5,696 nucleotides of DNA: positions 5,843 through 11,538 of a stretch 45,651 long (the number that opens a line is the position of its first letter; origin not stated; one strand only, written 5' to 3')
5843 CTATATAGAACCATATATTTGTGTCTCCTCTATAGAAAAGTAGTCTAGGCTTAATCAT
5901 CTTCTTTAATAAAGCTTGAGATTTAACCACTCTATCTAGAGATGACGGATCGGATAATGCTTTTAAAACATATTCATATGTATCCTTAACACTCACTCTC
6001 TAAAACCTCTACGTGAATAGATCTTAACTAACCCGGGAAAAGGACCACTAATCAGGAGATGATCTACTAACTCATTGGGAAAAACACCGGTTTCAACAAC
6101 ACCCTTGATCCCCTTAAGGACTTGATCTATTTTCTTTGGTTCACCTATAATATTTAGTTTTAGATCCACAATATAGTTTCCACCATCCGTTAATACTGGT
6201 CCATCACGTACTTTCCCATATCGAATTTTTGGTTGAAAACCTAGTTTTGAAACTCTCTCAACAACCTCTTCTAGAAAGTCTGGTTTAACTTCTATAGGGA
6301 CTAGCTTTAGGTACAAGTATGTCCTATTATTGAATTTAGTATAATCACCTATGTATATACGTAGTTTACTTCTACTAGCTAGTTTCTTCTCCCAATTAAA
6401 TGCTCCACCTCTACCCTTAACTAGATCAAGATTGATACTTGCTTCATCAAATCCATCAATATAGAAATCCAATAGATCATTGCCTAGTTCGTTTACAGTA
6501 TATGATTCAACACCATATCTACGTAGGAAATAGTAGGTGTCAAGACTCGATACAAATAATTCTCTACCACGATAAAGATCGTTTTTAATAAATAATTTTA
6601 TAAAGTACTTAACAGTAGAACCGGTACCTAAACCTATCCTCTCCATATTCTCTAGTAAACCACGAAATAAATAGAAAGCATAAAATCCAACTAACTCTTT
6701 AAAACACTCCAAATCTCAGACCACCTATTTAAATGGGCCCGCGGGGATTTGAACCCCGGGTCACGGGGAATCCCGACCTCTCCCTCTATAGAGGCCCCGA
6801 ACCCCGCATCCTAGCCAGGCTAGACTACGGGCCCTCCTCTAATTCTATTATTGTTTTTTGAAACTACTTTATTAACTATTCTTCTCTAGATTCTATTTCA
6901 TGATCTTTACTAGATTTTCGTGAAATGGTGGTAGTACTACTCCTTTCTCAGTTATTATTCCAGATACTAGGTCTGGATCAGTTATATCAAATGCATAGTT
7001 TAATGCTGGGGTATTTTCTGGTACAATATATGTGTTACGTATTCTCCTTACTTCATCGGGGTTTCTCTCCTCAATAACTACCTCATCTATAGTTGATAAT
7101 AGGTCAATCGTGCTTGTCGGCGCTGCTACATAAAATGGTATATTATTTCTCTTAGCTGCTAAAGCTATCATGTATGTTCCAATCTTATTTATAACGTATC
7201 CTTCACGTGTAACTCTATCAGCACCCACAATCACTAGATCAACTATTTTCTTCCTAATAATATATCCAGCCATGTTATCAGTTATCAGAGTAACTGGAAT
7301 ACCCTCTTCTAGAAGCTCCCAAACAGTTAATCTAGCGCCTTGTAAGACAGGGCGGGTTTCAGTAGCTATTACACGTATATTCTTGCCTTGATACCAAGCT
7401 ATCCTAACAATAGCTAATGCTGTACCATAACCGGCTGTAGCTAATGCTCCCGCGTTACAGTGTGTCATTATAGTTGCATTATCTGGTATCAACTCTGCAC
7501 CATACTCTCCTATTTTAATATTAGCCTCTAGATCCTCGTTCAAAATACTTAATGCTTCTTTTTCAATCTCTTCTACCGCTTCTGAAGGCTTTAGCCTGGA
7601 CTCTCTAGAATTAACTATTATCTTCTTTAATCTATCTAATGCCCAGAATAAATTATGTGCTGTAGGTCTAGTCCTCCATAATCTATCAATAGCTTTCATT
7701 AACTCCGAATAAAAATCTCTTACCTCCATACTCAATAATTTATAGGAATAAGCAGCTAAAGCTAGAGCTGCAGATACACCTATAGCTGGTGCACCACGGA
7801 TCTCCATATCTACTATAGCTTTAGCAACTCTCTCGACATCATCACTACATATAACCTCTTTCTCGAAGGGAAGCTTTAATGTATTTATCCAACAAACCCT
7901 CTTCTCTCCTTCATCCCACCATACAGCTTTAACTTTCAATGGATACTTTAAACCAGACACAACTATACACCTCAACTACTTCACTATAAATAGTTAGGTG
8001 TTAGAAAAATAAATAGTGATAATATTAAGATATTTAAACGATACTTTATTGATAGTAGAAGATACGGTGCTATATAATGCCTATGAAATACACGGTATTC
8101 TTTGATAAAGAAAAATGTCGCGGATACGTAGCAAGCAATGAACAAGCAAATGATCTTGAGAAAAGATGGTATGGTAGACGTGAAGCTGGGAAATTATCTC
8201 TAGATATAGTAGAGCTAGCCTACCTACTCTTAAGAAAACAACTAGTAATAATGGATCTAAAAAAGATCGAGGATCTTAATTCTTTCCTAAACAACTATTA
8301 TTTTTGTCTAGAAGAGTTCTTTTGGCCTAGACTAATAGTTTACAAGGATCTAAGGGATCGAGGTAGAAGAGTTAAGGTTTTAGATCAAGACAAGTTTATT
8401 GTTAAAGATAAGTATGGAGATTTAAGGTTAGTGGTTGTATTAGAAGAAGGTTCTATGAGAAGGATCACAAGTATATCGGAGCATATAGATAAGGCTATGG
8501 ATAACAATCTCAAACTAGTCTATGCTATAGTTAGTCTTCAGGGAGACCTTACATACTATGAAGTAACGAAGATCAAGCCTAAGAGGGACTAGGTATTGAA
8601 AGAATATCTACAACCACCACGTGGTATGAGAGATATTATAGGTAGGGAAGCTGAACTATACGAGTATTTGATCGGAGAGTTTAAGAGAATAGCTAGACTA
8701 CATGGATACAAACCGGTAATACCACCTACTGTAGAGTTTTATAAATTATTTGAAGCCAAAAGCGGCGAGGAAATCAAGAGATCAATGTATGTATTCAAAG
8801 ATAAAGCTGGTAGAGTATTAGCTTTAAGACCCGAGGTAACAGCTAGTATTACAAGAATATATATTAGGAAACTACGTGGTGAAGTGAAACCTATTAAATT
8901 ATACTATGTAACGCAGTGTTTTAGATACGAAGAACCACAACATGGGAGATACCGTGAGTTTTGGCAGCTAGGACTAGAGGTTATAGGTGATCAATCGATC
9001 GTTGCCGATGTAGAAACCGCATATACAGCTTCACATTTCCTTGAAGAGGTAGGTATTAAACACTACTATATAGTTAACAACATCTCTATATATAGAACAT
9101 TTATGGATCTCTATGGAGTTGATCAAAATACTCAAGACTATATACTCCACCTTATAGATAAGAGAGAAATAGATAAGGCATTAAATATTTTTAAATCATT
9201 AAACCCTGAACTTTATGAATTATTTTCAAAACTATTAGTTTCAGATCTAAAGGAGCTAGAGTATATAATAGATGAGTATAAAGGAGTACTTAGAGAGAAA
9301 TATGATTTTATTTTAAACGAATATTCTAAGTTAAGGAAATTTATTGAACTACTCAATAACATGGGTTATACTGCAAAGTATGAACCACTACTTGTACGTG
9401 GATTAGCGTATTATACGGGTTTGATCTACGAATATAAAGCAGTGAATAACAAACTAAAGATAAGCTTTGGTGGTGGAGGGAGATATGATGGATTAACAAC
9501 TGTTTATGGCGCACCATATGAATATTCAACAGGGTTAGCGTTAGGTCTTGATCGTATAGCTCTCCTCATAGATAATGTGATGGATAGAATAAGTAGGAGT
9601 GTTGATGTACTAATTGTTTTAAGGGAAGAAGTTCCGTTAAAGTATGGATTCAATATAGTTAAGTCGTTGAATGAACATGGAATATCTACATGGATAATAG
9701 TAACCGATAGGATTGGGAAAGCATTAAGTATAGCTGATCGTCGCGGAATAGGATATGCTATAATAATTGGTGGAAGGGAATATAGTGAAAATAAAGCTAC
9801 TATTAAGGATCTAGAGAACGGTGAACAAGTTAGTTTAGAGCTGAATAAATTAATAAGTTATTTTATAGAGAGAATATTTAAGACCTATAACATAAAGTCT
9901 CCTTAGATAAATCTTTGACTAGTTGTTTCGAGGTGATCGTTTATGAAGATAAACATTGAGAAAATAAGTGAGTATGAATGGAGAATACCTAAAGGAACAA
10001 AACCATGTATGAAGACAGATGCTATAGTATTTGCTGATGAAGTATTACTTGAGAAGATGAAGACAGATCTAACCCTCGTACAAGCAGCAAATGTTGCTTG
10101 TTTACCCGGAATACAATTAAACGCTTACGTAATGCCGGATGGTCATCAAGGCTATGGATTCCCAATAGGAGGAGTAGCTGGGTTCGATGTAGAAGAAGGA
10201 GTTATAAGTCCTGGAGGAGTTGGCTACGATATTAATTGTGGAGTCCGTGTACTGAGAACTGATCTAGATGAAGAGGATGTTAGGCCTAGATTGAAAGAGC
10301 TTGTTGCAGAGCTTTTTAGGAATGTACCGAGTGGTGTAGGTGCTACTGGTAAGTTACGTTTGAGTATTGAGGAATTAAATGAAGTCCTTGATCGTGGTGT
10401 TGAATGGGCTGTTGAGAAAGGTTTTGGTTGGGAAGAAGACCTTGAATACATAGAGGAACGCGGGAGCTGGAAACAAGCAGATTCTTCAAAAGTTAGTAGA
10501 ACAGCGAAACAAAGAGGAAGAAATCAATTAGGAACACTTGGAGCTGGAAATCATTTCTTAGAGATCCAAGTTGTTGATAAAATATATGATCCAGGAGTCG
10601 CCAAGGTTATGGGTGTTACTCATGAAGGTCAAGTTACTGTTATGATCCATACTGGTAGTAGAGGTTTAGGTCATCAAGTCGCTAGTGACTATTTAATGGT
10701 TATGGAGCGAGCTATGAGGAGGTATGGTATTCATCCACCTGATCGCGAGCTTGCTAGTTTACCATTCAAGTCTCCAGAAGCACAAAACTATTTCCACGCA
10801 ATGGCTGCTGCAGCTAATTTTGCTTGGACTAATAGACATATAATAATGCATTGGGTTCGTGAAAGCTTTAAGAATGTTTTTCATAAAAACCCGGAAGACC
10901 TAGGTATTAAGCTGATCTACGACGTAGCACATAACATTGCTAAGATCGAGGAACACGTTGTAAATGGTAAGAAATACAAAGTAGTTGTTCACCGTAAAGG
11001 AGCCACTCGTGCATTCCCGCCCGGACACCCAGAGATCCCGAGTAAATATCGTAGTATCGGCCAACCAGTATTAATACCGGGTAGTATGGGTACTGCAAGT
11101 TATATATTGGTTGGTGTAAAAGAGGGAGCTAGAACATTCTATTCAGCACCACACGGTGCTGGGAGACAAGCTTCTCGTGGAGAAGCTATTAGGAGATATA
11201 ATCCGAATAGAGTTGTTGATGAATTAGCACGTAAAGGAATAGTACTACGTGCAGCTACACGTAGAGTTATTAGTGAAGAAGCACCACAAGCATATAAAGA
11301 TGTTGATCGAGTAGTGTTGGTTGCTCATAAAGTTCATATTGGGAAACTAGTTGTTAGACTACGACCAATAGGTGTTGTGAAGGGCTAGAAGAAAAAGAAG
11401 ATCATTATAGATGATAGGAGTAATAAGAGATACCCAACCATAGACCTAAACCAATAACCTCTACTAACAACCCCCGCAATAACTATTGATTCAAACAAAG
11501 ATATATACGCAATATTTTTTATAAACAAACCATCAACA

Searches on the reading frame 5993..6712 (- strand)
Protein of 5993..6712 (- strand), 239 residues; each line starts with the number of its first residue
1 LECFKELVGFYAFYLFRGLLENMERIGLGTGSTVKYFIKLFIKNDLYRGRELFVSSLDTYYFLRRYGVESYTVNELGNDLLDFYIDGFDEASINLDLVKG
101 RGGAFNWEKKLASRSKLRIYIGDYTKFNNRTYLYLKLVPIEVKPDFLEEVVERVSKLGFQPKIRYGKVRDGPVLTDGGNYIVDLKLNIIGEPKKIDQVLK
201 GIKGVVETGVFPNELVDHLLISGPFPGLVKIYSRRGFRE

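Call 13: search_protein_families(library=pfam, proteins=[window:5993-6712:-])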
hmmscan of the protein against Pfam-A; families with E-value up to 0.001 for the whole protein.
window:5993-6712:- (239 aa): 1 family
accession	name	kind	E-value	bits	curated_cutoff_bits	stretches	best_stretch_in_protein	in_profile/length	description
PF06026.20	Rib_5-P_isom_A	-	1.2e-37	129.7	26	1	55-222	5-169/173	Ribose 5-phosphate isomerase A (phosphoriboisomerase A)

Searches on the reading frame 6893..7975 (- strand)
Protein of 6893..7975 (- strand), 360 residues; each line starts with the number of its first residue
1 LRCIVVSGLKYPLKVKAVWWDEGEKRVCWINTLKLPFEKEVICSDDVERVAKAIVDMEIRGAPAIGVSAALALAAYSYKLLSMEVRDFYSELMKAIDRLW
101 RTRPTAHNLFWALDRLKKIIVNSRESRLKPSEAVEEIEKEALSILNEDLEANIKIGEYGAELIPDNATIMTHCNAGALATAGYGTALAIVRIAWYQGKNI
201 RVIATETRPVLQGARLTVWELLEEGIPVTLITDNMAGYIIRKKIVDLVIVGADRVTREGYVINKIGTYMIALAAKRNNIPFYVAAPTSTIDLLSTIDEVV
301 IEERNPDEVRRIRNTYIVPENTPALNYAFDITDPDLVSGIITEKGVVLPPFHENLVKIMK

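Call 13: search_protein_families(library=pfam, proteins=[window:6893-7975:-])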
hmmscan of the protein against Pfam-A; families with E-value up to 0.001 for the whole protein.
window:6893-7975:- (360 aa): 1 family
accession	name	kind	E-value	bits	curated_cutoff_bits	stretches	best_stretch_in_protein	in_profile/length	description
PF01008.23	IF-2B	-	1.9e-90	303.3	22.4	1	58-348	1-279/280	Initiation factor 2 subunit family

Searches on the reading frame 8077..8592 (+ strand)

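Call 13: search_protein_families(library=pfam, proteins=[window:8077-8592:+])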
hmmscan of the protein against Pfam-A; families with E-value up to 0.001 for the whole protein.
window:8077-8592:+ (171 aa): 2 families
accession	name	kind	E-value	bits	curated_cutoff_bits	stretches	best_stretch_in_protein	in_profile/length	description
PF01974.23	tRNA_int_endo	-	5.9e-10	39.5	27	1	82-160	1-85/85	tRNA intron endonuclease, catalytic C-terminal domain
PF02778.19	tRNA_int_endo_N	-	2e-09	37.2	21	1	12-70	6-66/67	tRNA intron endonuclease, N-terminal domain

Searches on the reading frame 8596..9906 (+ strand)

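Call 13: search_protein_families(library=pfam, proteins=[window:8596-9906:+])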
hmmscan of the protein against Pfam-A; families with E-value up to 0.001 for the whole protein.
window:8596-9906:+ (436 aa): 3 families
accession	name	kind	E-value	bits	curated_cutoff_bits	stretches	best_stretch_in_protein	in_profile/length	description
PF13393.11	tRNA-synt_His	-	1.7e-49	169.2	25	1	10-321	1-308/308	Histidyl-tRNA synthetase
PF00587.30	tRNA-synt_2b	-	1.1e-13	52.1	29.3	1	65-166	1-108/179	tRNA synthetase class II core domain (G, H, P, S and T)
PF03129.25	HGTP_anticodon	-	1.1e-11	45.1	21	1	348-425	15-93/94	Anticodon binding domain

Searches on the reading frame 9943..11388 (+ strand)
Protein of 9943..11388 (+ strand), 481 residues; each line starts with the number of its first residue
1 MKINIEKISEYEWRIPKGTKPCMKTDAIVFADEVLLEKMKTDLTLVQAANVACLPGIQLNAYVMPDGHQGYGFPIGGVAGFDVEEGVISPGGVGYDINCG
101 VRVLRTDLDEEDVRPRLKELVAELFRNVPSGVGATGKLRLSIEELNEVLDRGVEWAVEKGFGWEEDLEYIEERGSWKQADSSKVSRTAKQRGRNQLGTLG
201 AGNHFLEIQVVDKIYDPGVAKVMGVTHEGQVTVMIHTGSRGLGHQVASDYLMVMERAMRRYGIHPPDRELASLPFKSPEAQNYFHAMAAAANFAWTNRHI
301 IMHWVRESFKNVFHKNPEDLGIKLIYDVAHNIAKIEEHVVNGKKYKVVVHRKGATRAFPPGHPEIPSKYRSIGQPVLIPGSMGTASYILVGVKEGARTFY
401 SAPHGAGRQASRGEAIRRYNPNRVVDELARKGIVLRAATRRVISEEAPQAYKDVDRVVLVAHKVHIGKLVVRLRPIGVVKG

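Call 13: search_protein_families(library=pfam, proteins=[window:9943-11388:+])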
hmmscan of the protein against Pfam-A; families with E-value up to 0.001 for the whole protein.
window:9943-11388:+ (481 aa): 1 family
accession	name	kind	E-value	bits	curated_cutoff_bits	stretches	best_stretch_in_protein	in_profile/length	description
PF01139.22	RtcB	-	1.1e-180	601.9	27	1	47-481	1-426/426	tRNA-splicing ligase RtcB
